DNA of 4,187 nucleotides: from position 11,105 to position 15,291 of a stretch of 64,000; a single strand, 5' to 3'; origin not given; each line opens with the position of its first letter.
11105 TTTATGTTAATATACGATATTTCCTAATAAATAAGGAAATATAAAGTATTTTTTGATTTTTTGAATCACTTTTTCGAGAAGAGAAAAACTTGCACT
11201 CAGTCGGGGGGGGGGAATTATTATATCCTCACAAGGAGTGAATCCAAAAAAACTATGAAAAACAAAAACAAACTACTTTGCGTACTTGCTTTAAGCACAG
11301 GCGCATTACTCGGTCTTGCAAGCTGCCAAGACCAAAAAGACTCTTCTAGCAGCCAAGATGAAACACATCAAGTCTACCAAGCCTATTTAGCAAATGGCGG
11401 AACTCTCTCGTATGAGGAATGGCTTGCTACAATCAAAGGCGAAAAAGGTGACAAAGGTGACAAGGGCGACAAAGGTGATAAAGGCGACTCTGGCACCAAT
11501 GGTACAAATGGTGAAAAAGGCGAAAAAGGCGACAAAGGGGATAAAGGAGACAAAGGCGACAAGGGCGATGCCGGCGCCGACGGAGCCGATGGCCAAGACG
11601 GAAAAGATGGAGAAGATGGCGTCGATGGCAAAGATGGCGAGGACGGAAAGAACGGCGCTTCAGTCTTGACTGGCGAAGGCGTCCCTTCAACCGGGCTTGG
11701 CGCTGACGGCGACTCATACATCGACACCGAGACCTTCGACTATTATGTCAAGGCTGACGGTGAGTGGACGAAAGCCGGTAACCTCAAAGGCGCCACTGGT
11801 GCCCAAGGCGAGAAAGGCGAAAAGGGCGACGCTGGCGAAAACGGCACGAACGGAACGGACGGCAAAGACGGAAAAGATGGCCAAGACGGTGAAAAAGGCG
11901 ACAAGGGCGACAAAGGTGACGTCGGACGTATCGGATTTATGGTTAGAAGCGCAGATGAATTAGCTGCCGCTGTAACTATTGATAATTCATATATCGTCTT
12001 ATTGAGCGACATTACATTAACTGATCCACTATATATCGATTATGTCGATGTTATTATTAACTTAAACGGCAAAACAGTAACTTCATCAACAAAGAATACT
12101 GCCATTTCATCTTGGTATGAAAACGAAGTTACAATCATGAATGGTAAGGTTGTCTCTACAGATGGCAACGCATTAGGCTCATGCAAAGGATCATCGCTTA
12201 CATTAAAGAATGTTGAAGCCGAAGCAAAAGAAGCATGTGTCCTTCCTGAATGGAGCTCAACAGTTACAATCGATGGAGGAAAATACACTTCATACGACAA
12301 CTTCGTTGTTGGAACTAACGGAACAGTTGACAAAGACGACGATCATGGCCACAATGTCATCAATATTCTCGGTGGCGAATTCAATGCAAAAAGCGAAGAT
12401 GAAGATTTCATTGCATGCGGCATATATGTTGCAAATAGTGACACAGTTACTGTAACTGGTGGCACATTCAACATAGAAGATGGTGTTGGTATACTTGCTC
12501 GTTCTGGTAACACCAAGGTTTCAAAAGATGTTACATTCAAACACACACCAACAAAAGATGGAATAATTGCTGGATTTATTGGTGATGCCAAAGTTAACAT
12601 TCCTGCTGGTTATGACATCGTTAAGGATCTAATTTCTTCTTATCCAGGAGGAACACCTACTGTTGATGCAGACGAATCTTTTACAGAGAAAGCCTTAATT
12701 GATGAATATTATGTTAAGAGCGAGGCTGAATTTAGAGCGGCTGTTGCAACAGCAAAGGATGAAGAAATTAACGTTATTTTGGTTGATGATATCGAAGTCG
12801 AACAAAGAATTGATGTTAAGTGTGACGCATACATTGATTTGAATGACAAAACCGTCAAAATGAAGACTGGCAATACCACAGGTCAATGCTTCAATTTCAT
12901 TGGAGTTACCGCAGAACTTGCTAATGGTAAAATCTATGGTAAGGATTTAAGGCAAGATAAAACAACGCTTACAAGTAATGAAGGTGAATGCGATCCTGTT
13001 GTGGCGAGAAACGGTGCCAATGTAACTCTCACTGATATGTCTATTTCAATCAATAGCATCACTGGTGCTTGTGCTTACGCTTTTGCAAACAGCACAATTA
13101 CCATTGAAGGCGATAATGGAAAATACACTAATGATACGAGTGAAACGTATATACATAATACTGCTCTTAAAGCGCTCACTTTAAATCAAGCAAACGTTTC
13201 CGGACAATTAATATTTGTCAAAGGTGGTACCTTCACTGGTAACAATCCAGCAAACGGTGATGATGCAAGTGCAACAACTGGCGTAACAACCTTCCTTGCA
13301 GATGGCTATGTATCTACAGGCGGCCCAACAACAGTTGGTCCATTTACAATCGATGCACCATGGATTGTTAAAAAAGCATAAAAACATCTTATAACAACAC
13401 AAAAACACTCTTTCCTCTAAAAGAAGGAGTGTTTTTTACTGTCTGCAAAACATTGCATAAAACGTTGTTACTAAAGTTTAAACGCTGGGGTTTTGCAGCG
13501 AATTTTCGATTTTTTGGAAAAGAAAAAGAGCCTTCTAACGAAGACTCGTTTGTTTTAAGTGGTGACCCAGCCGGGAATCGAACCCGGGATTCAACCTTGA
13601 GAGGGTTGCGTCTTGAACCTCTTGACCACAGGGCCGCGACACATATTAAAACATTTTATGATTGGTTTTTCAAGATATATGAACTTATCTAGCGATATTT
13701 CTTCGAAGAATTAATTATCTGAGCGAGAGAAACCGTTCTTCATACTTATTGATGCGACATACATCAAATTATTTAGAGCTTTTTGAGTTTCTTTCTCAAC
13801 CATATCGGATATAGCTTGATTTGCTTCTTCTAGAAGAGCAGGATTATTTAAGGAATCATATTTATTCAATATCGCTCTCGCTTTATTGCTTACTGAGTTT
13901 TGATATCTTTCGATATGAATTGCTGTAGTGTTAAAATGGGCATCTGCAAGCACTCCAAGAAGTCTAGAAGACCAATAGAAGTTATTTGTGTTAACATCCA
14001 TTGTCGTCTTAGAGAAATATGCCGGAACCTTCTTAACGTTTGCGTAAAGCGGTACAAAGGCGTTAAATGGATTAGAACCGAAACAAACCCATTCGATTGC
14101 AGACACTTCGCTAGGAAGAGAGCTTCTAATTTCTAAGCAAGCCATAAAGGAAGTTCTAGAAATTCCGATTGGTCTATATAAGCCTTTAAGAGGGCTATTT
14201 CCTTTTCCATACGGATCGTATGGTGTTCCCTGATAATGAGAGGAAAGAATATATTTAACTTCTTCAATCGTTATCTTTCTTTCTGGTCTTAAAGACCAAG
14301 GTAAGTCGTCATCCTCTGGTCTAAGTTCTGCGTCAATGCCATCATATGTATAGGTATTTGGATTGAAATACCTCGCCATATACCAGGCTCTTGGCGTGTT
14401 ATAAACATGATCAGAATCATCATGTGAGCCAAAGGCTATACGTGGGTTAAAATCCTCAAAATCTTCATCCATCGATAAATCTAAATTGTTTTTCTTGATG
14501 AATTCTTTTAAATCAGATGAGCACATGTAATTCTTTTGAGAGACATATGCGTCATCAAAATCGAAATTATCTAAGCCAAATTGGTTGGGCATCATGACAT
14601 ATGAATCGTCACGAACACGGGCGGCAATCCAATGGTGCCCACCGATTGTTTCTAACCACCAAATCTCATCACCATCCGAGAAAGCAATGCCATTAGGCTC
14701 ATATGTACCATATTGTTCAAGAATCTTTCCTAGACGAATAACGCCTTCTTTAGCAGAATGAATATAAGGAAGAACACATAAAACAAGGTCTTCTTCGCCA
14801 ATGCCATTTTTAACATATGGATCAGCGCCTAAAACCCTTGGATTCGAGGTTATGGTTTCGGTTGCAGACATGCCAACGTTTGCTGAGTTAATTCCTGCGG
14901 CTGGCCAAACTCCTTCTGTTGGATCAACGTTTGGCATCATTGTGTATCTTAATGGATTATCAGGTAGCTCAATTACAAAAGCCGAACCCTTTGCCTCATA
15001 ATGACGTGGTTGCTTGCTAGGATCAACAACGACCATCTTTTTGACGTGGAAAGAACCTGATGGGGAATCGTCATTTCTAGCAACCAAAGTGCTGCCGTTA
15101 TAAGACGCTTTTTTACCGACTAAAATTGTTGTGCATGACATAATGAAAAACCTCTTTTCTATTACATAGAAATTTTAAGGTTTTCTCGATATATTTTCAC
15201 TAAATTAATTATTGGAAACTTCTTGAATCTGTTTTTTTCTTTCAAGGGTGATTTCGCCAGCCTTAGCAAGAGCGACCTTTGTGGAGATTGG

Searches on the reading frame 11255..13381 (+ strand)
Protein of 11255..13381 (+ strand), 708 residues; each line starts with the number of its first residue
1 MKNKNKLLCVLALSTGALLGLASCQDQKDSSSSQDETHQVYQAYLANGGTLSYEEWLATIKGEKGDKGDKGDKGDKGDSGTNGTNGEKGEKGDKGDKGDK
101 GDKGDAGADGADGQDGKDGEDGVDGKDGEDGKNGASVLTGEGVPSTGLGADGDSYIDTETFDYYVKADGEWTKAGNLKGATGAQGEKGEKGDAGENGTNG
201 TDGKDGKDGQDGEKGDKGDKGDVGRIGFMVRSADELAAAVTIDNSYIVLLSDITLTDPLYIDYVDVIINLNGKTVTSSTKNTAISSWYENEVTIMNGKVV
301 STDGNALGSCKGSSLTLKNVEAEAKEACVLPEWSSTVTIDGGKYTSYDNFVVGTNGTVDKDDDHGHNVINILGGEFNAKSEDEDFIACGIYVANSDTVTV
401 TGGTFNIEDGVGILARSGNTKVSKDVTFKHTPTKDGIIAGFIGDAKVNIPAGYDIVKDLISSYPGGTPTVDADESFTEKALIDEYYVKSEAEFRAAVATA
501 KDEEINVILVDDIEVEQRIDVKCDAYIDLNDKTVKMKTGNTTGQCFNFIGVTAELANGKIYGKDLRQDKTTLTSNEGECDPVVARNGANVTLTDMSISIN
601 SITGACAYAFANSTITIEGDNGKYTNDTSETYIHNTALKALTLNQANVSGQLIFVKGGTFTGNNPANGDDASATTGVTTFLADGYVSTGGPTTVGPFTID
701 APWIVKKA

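Call 6: search_protein_families(library=pfam, proteins=[window:11255-13381:+], max_evalue=0.01)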
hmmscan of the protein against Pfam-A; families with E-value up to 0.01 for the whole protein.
window:11255-13381:+ (708 aa): 1 family
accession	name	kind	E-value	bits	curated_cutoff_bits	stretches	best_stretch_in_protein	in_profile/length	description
PF01391.23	Collagen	-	6.9e-20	71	27.2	3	178-227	6-55/60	Collagen triple helix repeat (20 copies)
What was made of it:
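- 11255..13381 (+): Gene for a 708-aa surface lipoprotein. It has a signal peptide with lipobox LASC (Cys24, nt 11255-11326), collagen-like Gly-X-Y runs (11438-11662 and 11789-11941), and a C-terminal region of two tandem beta-helix domains (11927-13378). Pfam Collagen (call 6).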

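Call 9: find_homologous_proteins(query=window:11255-13381:+)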
Query window:11255-13381:+ (708 aa): 5038 proteins with E <= 0.001 among 8000 candidates; the best 120 are listed.
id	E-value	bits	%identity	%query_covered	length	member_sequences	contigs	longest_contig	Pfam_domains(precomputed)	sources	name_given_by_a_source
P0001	4.3e-182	625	45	88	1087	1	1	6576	PF01391.24,PF16378.11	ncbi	-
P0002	5.9e-158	545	44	76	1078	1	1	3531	PF01391.24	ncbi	-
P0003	2.1e-148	514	46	97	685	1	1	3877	PF01391.24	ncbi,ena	-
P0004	1.2e-144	501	45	97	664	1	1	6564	PF01391.24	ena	-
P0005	3.7e-144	500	43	79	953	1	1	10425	PF01391.24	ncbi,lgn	-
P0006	5.9e-143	496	46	97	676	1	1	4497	PF01391.24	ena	-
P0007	1.2e-140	488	46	97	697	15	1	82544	PF01391.24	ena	-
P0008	2.7e-140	487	44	97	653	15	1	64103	PF01391.24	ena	-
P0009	3.6e-136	473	47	35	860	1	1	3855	PF01391.24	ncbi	-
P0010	1.4e-133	465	46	35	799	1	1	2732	PF01391.24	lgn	-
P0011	2.3e-129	451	44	74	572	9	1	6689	PF01391.24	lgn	-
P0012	4.9e-127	443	47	72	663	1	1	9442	PF01391.24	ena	-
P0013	2.1e-126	441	46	74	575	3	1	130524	PF01391.24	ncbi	-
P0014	2.9e-123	431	48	72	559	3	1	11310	PF01391.24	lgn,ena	-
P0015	1.9e-122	428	37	81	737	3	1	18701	PF01391.24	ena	-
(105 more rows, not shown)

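Call 10: find_related_loci(query=window:11255-13381:+, collection=genome_contigs, flank=6000)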
Query window:11255-13381:+ (708 aa) in genome_contigs; peptide patterns used: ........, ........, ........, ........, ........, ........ (x = any residue, [..] = any of these).
163 stretches matched a pattern; 10 encode a relative of the query (tblastn E <= 1e-3); 10 distinct loci.
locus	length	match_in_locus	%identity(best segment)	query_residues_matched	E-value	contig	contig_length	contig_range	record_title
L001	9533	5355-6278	29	3-227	9e-16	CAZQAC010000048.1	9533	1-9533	MAG TPA_asm: uncultured Lachnospiraceae bacterium isolate SRP225648_co1_134 genome assembly, contig: NODE_18460_length_9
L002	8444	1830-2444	39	74-248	9e-16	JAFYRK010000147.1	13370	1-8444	MAG: Bacteroidales bacterium isolate RGIG7353 Water_buffalos_Cecum-5__c1123593, whole genome shotgun sequence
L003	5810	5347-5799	51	62-227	3e-11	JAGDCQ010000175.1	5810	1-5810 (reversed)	MAG: Lachnospiraceae bacterium isolate RGIG10346 Yak_Rumen.Co__c4160654, whole genome shotgun sequence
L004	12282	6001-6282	40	47-227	3e-10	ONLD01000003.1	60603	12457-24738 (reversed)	uncultured Bacteroidales bacterium isolate RUG392 genome assembly, contig: scaffold_300, whole genome shotgun sequence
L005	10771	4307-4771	35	86-227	4e-9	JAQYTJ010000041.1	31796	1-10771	MAG: Bacteroidales bacterium isolate SUG2176 k141_19336, whole genome shotgun sequence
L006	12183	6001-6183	53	83-227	7e-8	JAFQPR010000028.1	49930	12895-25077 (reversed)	MAG: Clostridia bacterium isolate RGIG2037 Goat_Colon-1__c236281, whole genome shotgun sequence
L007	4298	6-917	46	62-227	6e-7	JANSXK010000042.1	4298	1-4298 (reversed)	MAG: Gammaproteobacteria bacterium isolate bin.23 k141_968278_length_4298_cov_146.2273, whole genome shotgun sequence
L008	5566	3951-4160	45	41-218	3e-6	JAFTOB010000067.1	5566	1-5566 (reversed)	MAG: Clostridia bacterium isolate RGIG3994 Roe_deer_Cecum-4__c188197, whole genome shotgun sequence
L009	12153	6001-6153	76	106-218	3e-5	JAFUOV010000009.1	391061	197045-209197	MAG: Bacteroidaceae bacterium isolate RGIG4690 Roe_deer_Rectum.Co__c264433, whole genome shotgun sequence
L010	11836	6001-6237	40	85-228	1e-7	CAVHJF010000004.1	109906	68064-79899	Acutalibacteraceae bacterium isolate G02630-L1_cleanbin_000005 genome assembly, contig: Spades_G02630-L1_contig_38, whol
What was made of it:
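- Tried and rejected: The full-length protein search (call 9) and the scan of representative genomes (call 10) were swamped by collagen repeats.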

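Call 11: find_encoding_contigs(protein=P0007, flank=6000, max_places=4)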
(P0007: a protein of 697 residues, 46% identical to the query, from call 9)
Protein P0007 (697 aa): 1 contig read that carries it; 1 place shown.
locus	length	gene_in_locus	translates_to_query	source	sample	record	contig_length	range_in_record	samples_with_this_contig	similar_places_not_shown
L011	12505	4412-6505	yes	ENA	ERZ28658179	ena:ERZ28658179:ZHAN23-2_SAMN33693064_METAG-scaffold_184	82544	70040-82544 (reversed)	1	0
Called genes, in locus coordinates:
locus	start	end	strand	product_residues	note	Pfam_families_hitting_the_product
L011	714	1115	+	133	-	-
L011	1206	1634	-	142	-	-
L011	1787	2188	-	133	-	-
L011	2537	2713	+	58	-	-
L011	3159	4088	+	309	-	PF14659:Phage_int_SAM_3, PF00589:Phage_integrase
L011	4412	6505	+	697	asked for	PF01391:Collagen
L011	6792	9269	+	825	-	PF00112:Peptidase_C1 (weak), PF18560:Lectin_like, PF18998:Flg_new_2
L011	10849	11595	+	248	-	PF01936:NYN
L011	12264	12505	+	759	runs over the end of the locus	PF19732:SpoIIE_N, PF07228:SpoIIE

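Call 12: find_encoding_contigs(protein=P0008, flank=6000, max_places=4)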
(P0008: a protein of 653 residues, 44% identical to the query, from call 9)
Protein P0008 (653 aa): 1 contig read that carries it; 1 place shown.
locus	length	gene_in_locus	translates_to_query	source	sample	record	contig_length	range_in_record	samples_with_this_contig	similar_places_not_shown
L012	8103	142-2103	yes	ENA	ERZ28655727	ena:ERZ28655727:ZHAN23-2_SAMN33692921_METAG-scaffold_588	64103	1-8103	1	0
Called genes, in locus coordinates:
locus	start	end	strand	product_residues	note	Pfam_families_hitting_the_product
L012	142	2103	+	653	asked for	PF01391:Collagen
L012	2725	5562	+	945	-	-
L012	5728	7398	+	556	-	PF01547:SBP_bac_1 (faint)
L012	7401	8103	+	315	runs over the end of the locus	PF00528:BPD_transp_1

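Call 13: find_encoding_contigs(protein=P0003, flank=6000, max_places=4)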
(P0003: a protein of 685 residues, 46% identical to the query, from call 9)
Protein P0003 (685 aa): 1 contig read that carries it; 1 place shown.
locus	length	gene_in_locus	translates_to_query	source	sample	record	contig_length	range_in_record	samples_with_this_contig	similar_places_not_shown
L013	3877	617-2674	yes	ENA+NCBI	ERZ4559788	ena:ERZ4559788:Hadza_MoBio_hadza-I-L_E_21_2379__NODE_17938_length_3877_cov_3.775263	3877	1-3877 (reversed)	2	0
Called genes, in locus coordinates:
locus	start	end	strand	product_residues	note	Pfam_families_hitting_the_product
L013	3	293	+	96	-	?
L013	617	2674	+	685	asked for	PF01391:Collagen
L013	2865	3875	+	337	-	?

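Call 16: find_encoding_contigs(protein=window:11255-13381:+, flank=3000, max_places=10)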
Protein window:11255-13381:+ (708 aa): no gene with exactly this product is on record in the collection.

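Call 70: search_protein_families(library=pfam, proteins=[L011:3159-4088:+], max_evalue=0.01)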
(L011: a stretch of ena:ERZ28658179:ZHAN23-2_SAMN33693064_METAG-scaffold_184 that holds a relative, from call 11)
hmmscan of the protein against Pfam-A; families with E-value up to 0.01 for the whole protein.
L011:3159-4088:+ (309 aa): 3 families
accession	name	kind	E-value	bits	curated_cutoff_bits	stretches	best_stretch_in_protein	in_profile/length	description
PF00589.27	Phage_integrase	-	2.5e-26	92.9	27.1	1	138-289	27-169/172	Phage integrase family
PF14659.12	Phage_int_SAM_3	-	1e-14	54.9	22.6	1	5-59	4-57/58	Phage integrase, N-terminal SAM-like domain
PF02899.23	Phage_int_SAM_1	-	0.0066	17.1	22.3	0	35-85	32-74/83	Phage integrase, N-terminal SAM-like domain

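Call 75: search_protein_families(library=phrogs, proteins=[window:11255-13381:+], max_evalue=0.001)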
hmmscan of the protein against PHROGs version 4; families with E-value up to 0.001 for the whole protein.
window:11255-13381:+ (708 aa): 32 families (the best 25 are shown)
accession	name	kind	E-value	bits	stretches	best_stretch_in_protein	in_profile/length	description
phrog_5073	-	tail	3.4e-28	99.9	2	60-141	259-340/519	tail fiber protein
phrog_819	-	tail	9.7e-21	74.7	1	61-224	522-675/1024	tail protein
phrog_6320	-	tail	4.7e-20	73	2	61-140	118-197/745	tail fiber protein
phrog_3904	-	tail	2.4e-19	70.1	1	85-248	674-838/1086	tail fiber protein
phrog_366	-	tail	8.3e-18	66.1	2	177-261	337-388/474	tail fiber protein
phrog_1806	-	tail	7.4e-14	52.7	1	60-215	107-230/276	collagen like minor tail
phrog_35286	-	unknown function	9.7e-13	48.4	3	54-119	274-341/750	-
phrog_8745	-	tail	1.7e-12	46.5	2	61-153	1379-1477/1803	tail fiber protein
phrog_32123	-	unknown function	3.3e-12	46.5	2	173-228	230-285/532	-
phrog_33406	-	tail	1.8e-11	44.1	2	61-156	199-293/651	tail fiber protein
phrog_18350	-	tail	3.5e-11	44.3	1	109-224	98-196/253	tail fiber protein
phrog_26303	-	unknown function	3.9e-11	44.7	2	54-116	30-92/114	-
phrog_38806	-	unknown function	4.2e-10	40.4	2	61-161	78-178/285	-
phrog_26654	-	unknown function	5.7e-10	40.1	1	59-172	79-190/360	-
phrog_1658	-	unknown function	6.3e-09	36.9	1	61-153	48-138/239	-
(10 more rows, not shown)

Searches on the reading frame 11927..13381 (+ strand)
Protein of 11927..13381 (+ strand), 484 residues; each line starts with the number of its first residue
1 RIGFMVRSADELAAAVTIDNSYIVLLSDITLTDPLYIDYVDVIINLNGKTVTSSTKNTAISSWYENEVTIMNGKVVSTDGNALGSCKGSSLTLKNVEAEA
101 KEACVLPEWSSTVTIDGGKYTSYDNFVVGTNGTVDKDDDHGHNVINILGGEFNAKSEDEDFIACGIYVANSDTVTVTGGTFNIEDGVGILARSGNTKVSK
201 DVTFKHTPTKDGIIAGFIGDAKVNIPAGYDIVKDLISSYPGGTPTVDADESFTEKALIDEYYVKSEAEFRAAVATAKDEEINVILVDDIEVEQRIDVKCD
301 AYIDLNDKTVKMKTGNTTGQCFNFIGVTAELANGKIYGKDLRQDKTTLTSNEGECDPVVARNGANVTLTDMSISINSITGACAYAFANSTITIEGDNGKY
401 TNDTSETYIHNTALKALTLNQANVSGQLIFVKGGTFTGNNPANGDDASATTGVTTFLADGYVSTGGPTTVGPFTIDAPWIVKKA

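Call 27: find_homologous_proteins(query=window:11927-13381:+, max_evalue=1e-10)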
Query window:11927-13381:+ (484 aa): 43 proteins with E <= 1e-10 among 8000 candidates.
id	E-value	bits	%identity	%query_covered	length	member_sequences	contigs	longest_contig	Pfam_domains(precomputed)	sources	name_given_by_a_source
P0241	2.8e-140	486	46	94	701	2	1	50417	-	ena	-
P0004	2.4e-108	381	48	95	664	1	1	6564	PF01391.24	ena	-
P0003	2.6e-108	381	48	95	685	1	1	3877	PF01391.24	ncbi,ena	-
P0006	4.9e-108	380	48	95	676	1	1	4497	PF01391.24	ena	-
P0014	5.6e-108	380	48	95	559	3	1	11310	PF01391.24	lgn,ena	-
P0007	3.7e-106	374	48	95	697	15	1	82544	PF01391.24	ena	-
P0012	7.6e-106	373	47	95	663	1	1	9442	PF01391.24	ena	-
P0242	9.6e-106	372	41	50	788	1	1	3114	-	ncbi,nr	ncbi:MAG: hypothetical protein J6T39_00325, partial [Clostridia bacterium]|nr:hypothetical protein [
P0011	1.4e-103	365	46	98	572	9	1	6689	PF01391.24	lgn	-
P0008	1.1e-102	362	46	96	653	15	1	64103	PF01391.24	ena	-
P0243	5.3e-101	357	47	92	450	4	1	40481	-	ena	-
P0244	2.0e-100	355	45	99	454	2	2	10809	-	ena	-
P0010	3.4e-97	344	46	51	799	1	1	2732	PF01391.24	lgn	-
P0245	4.4e-96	340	47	94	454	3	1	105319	-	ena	-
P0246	2.7e-88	315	45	50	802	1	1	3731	-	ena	-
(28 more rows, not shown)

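Call 41: find_related_loci(query=A3, collection=metagenome_contigs, flank=4000)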
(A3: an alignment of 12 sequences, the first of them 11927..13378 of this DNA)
Query A3 (484 aa) in metagenome_contigs; peptide patterns used: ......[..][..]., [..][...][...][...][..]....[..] (x = any residue, [..] = any of these).
38 stretches matched a pattern; 3 encode a relative of the query (tblastn E <= 1e-3); 3 distinct loci.
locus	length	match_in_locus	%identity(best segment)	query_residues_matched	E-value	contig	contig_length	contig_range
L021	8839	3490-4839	48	1-461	3e-120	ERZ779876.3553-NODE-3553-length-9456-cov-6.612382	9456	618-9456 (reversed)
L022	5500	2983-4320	46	1-464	2e-115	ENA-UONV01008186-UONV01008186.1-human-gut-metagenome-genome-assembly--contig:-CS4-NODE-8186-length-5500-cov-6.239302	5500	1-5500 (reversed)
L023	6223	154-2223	46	1-461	4e-103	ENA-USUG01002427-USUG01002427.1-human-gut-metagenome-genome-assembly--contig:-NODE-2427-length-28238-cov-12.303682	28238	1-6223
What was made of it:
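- Tried and rejected: A protein-alignment scan there gave only three distant loci (call 41).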

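Call 64: predict_structure(alignment_id=A4)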
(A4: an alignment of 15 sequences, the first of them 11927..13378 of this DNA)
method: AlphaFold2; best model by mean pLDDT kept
length: 484 residues; sequences in the alignment: 15
mean_pLDDT: 87.7   pTM: 0.68
mean pLDDT of the five models: 87.7, 87.6, 80.8, 78.5, 76.6
residues with pLDDT >= 90: 286; 70-90: 156; 50-70: 37; < 50: 5
segments of 3 or more residues with pLDDT < 50: 448-452
pLDDT, mean of each block of 10 residues (from residue 1): 95 94 98 92 97 94 94 96 95 98 94 98 92 71 96 88 90 96 92 93 86 69 79 82 88 83 93 76 93 92 95 85 95 94 61 82 96 91 91 93 82 78 75 89 62 72 83 80 89
secondary structure, 60 per line:
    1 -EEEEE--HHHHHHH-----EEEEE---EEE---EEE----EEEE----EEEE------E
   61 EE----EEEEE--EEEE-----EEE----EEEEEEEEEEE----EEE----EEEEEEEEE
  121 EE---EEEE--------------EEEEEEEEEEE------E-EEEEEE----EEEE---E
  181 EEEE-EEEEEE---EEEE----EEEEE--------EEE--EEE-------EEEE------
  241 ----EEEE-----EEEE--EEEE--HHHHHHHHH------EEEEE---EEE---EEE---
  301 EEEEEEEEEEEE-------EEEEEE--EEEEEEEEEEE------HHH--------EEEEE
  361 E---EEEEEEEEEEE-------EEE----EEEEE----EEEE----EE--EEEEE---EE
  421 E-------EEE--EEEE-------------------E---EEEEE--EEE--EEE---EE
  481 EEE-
elements in order: E2-6 H9-15 E21-25 E29-31 E35-37 E42-45 E50-53 E60-62 E67-71 E74-77 E83-85 E90-100 E105-107 E112-122 E126-129 E144-154 E163-168 E173-176 E180-184 E186-191 E195-198 E203-207 E216-218 E221-223 E231-234 E245-248 E254-257 E260-263 H266-274 E281-285 E289-291 E295-297 E301-312 E320-325 E328-338 E356-361 E365-375 E383-385 E390-394 E399-402 E411-415 E419-421 E429-431 E434-437 E461-465 E468-470 E473-475 E479-483
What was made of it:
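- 11255..13381 (+): AF2 model with pLDDT 87.7, all-beta (call 64).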

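Call 67: fold_search(model_id=the predicted structure, library=pdb)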
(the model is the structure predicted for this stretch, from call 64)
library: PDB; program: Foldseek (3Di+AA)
matches with E <= 10: 348; with E <= 0.001: 6
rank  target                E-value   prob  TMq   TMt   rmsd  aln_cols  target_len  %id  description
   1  8bwk_A                3.5e-06  1.00  0.23  0.16  22.3       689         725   10  Metagenomic derived PL6 alginate lyase (released 2023-12-20)
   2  8bwk_C                1.7e-05  0.98  0.18  0.13  22.1       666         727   10  Metagenomic derived PL6 alginate lyase (released 2023-12-20)
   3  8bwk_B                3.6e-05  0.99  0.22  0.15  22.4       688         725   11  Metagenomic derived PL6 alginate lyase (released 2023-12-20)
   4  5ny0                  1.7e-04  0.99  0.22  0.29  18.8       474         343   13  L. reuters 100-23 SRRP (released 2018-03-21)
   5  5gkq_A                2.5e-04  0.80  0.18  0.13  20.8       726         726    9  Structure of PL6 family alginate lyase AlyGC mutant-R241A (released 2017-02-08)
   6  7o77                  3.3e-04  0.98  0.23  0.16  21.8       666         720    9  Structure of the PL6 family alginate lyase Patl3640 from Pseudoalteromonas atlantica T6c (released 2021-07-28)
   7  5g5o_C                1.1e-03  1.00  0.30  0.40  15.8       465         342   10  Structure of the snake adenovirus 1 hexon-interlacing LH3 protein, native (released 2017-06-07)
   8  7o7t                  1.1e-03  0.82  0.22  0.15  22.0       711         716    8  Structure of the PL6 family alginate lyase Patl3640 from Pseudoalteromonas atlantica T6c in complex with 4-deoxy-L-eryth (released 2021-07-28)
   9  7xzd_A                1.2e-03  0.44  0.14  0.15  18.8       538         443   12  Mutant (F179A) of the N-terminal domain of fucoidan lyase FdlA (released 2022-09-28)
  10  8jhh_A                2.1e-03  0.90  0.21  0.15  24.7       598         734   10  Glycoside hydrolase family 55 endo-beta-1,3-glucanase from Microdochium nivale (released 2024-04-03)
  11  7xze_A                2.1e-03  0.75  0.20  0.21  17.8       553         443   10  Mutant (H176A) of the N-terminal domain of fucoidan lyase FdlA (released 2022-09-28)
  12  5nxk_A                2.2e-03  1.00  0.27  0.40  16.9       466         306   12  L. reuteri 53608 SRRP (released 2018-03-21)
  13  5nxk_B                2.4e-03  0.97  0.21  0.30  19.1       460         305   12  L. reuteri 53608 SRRP (released 2018-03-21)
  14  7dmk_B                2.7e-03  0.93  0.24  0.17  21.1       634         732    7  PL6 alginate lyase BcAlyPL6 (released 2021-10-06)
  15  8bwk_D                3.4e-03  0.84  0.23  0.16  21.0       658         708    8  Metagenomic derived PL6 alginate lyase (released 2023-12-20)
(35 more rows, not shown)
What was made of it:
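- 11255..13381 (+): Foldseek hits to PL6 lyases, the L. reuteri SRRP adhesin, the PfbA adhesin and phage tailspikes (call 67).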

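Call 75: search_protein_families(library=phrogs, proteins=[window:11927-13381:+], max_evalue=0.001)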
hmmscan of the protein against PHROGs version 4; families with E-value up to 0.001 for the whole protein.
window:11927-13381:+ (484 aa): 0 families

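Call 76: search_solved_structures(query=window:11927-13381:+, max_evalue=1)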
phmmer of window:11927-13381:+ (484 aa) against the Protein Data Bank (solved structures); distinct sequences matched with E-value up to 1: 5.
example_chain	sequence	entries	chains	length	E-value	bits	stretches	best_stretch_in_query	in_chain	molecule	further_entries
28wb_A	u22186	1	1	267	0.18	13.7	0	385-469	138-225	Protein STRUBBELIG-RECEPTOR FAMILY 6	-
7pa5_B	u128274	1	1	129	0.18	13.6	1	72-143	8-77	nanobody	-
9sda_9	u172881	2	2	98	0.42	12.4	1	114-164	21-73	Ribosome hibernation promoting factor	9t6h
5b5l_A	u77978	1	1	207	0.81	11.5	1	17-84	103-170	acetyl esterase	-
5b5s_A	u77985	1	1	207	0.81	11.5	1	17-84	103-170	Acetic acid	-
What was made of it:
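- Tried and rejected: A sequence search of the PDB with the C-terminal domain gave nothing significant (call 76).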

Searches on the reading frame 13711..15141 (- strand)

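Call 6: search_protein_families(library=pfam, proteins=[window:13711-15141:-], max_evalue=0.01)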
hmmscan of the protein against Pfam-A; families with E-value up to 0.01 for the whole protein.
window:13711-15141:- (476 aa): 1 family
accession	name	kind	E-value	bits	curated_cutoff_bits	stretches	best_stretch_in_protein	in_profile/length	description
PF03577.20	Peptidase_C69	-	1.4e-168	561.5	23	1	2-415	1-401/402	Peptidase family C69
